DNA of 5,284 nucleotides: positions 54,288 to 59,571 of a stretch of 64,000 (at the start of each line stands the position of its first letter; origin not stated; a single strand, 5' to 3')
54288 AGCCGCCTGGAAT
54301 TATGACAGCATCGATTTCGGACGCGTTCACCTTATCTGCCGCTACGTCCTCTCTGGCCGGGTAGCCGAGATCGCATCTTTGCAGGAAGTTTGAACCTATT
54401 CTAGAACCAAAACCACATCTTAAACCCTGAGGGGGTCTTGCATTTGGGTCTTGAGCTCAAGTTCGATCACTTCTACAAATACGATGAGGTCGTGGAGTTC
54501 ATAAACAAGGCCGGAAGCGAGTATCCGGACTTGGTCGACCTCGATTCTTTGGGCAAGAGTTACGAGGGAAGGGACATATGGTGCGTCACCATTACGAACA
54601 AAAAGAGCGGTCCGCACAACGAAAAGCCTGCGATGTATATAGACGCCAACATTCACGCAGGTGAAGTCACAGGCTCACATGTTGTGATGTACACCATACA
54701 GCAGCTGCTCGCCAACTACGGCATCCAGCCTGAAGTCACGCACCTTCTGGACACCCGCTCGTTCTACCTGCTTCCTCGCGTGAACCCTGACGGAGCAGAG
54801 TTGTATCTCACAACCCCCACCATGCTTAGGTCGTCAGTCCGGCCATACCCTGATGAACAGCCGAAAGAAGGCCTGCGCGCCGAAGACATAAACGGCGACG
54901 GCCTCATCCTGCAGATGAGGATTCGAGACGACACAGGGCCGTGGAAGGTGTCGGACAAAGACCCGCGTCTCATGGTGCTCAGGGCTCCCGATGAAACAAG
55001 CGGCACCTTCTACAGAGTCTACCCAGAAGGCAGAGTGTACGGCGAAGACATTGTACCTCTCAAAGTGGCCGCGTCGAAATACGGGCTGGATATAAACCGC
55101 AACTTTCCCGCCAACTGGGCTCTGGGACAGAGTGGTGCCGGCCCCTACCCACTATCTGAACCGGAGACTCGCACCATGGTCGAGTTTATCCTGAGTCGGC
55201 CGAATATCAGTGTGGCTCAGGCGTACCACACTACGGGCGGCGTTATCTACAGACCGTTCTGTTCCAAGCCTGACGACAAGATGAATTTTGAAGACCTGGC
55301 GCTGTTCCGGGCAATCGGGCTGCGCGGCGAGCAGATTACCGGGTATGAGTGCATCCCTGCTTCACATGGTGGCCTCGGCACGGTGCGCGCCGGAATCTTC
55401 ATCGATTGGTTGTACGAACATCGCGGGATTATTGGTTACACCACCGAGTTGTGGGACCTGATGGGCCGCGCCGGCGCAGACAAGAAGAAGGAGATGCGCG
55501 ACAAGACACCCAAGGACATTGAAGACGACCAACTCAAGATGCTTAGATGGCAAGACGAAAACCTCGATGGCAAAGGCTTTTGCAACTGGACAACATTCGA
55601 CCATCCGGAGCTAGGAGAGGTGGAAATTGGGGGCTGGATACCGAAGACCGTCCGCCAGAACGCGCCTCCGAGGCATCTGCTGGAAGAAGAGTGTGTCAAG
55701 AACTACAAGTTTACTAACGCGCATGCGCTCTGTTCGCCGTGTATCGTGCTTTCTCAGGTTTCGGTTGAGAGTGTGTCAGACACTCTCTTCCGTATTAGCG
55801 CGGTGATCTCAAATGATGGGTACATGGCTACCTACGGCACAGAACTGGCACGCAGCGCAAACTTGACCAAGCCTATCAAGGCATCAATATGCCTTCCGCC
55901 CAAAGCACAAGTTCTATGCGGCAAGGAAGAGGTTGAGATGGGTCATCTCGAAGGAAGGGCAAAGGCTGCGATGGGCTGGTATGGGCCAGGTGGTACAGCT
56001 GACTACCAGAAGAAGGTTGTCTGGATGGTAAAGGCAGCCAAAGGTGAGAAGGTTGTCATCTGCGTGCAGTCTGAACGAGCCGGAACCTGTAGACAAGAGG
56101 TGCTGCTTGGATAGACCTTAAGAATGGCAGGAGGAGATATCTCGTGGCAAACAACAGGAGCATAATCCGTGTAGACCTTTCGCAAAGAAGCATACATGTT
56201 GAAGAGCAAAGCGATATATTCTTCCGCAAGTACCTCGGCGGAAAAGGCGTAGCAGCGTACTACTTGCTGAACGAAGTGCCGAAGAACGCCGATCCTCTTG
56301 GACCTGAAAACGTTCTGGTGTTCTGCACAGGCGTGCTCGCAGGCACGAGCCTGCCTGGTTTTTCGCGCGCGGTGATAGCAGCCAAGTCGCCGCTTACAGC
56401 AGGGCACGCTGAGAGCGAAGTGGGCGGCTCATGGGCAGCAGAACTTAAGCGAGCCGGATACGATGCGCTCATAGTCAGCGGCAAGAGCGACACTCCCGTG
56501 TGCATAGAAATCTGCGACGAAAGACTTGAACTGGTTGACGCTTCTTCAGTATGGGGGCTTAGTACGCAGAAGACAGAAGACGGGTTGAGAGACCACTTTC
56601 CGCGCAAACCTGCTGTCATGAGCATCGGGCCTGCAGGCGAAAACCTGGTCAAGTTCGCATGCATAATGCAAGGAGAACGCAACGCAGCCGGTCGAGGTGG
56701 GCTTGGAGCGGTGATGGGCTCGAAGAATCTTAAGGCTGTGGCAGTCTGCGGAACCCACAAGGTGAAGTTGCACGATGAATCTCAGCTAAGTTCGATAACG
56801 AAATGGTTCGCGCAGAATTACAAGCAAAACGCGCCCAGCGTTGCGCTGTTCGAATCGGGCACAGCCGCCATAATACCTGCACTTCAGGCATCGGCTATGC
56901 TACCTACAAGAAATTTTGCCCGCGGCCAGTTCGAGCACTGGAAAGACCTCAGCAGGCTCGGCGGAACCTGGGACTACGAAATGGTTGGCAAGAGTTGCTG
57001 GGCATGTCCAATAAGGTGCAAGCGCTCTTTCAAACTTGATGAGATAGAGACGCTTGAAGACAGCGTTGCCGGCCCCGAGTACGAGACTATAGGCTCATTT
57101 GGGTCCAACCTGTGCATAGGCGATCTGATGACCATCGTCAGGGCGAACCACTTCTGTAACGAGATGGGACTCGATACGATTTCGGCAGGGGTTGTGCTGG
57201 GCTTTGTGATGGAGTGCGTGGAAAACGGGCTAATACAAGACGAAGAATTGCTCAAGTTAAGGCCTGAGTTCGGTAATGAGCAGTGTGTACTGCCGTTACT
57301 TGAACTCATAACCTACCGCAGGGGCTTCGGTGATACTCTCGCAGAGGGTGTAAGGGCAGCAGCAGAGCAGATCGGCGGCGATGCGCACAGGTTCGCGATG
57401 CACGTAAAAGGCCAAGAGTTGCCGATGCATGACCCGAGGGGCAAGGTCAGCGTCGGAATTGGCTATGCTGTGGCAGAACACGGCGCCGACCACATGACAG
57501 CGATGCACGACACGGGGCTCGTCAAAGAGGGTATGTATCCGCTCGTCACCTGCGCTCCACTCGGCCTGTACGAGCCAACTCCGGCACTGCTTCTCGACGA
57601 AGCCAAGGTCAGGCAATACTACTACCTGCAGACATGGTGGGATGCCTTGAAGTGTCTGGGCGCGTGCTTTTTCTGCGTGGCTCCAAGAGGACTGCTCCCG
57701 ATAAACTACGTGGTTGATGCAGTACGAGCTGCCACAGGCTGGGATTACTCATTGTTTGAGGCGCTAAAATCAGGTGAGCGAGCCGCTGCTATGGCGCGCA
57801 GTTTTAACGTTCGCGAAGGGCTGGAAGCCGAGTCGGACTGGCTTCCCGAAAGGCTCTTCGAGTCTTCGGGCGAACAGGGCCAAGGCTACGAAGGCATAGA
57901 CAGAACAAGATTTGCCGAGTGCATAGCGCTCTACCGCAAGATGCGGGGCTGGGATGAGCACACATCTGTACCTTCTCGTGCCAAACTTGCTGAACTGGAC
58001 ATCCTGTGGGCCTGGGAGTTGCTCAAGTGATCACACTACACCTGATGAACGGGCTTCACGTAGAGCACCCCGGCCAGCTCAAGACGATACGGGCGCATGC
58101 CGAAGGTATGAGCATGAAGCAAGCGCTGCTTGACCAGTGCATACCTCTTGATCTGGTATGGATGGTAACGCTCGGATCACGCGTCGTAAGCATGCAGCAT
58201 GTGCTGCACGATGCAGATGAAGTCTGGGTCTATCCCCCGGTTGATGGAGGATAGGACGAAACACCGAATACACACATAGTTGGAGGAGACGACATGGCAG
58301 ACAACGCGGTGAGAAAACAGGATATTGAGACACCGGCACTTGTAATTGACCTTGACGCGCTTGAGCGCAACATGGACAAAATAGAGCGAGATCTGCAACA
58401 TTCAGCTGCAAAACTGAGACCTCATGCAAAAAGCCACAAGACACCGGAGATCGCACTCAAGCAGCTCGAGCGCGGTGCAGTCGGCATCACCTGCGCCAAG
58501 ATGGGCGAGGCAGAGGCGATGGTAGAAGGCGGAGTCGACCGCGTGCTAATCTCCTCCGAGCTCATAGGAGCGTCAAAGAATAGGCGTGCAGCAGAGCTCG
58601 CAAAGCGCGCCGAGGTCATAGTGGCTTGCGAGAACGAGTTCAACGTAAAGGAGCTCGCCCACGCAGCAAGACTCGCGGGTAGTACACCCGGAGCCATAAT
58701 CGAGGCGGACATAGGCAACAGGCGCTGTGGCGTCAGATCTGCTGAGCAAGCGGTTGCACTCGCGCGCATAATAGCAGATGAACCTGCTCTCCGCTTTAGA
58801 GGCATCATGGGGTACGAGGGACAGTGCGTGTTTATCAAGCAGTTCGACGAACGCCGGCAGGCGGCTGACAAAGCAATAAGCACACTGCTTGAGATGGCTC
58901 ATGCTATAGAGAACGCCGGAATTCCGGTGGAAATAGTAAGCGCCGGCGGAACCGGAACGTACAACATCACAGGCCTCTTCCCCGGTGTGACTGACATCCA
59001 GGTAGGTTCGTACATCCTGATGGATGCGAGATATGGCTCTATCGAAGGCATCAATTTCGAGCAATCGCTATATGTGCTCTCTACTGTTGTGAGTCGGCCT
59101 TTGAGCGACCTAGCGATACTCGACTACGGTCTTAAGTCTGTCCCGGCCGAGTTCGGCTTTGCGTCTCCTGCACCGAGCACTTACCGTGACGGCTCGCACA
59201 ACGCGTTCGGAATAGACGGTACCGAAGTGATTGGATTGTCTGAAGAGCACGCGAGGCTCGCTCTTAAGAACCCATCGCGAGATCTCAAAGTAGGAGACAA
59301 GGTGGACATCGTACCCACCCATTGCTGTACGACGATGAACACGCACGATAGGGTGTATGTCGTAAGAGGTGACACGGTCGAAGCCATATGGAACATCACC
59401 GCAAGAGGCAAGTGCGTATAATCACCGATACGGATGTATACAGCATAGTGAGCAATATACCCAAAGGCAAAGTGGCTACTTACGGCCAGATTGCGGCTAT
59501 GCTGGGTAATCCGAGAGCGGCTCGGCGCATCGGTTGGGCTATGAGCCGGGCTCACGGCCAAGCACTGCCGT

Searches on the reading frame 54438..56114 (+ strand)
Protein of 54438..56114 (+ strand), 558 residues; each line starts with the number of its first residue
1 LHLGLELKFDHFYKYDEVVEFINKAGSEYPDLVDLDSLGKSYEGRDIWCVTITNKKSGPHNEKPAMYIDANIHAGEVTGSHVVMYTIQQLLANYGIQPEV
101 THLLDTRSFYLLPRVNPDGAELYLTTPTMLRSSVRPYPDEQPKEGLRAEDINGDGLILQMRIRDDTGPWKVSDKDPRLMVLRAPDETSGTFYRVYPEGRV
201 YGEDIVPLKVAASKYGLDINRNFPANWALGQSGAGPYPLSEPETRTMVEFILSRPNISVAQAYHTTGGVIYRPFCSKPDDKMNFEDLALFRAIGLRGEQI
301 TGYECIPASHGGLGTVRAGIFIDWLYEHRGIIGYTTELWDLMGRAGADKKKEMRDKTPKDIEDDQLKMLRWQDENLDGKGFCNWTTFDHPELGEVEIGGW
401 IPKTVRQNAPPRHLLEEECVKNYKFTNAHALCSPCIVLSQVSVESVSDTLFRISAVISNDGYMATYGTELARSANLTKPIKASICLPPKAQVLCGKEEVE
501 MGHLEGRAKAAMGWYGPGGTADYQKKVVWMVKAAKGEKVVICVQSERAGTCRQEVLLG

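Call 90: search_protein_families(library=pfam, proteins=[window:54438-56114:+], max_evalue=0.0001)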
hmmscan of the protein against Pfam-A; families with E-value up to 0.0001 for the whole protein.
window:54438-56114:+ (558 aa): 1 family
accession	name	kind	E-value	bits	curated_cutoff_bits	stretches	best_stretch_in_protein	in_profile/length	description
PF00246.29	Peptidase_M14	-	7.9e-50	170.5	21.6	1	19-340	2-263/286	Zinc carboxypeptidase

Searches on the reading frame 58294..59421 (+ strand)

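Call 90: search_protein_families(library=pfam, proteins=[window:58294-59421:+], max_evalue=0.0001)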
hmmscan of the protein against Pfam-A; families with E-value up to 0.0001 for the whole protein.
window:58294-59421:+ (375 aa): 2 families
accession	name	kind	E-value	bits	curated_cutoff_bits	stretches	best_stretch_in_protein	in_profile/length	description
PF01168.26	Ala_racemase_N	-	3.9e-22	79.5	24.1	1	18-226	1-202/220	Alanine racemase, N-terminal domain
PF14031.13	D-ser_dehydrat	-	9.1e-21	74.8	22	1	258-357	1-97/97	Putative serine dehydratase domain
